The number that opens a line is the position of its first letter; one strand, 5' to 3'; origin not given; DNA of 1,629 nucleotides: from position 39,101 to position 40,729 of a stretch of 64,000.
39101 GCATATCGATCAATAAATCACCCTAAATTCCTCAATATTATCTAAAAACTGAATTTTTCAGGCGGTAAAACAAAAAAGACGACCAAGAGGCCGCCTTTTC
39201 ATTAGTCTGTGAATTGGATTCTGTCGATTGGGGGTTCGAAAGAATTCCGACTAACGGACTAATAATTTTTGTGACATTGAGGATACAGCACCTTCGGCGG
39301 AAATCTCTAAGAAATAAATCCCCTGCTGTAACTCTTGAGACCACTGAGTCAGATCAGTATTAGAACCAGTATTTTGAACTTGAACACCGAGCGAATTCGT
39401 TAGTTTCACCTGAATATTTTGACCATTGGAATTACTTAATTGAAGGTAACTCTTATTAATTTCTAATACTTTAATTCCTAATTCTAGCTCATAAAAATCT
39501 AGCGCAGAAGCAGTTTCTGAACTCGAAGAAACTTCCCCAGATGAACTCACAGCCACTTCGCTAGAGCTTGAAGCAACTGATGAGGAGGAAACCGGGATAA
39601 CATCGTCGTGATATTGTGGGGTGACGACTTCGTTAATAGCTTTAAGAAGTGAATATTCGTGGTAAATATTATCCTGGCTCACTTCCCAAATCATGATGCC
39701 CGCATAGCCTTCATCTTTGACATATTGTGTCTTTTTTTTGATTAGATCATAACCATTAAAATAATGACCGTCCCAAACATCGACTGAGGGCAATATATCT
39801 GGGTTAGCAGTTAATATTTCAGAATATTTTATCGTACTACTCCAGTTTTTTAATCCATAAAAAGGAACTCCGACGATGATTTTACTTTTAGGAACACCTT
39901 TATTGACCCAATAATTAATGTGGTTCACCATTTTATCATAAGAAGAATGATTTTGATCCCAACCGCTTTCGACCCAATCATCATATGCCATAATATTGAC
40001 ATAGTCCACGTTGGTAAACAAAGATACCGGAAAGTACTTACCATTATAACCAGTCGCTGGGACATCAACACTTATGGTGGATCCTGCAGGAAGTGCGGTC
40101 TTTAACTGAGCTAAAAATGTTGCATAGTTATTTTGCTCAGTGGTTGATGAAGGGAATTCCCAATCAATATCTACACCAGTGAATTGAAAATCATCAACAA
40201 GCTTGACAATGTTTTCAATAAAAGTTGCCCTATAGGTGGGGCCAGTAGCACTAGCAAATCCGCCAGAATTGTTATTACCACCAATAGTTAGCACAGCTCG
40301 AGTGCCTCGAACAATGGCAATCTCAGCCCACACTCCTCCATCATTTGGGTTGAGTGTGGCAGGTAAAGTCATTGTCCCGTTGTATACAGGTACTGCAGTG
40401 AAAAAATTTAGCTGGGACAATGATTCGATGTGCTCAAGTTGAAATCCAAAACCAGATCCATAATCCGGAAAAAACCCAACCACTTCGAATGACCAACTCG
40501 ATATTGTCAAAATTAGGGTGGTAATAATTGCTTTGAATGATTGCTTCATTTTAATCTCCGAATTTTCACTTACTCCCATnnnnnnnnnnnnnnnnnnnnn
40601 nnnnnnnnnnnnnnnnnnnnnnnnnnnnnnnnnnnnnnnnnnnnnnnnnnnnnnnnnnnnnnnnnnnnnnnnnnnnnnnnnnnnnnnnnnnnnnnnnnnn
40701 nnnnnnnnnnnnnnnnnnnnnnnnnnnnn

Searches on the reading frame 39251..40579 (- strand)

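Call 61: search_protein_families(library=pfam, proteins=[window:39251-40579:-], max_evalue=0.001)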
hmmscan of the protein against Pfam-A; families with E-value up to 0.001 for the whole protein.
window:39251-40579:- (442 aa): 2 families
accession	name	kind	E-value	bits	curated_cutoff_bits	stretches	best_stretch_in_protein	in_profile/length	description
PF00704.34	Glyco_hydro_18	-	7.9e-36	124.7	29.6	1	92-303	64-317/317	Glycosyl hydrolases family 18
PF18962.6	Por_Secre_tail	-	8.5e-05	23.2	27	1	379-438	12-72/75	Secretion system C-terminal sorting domain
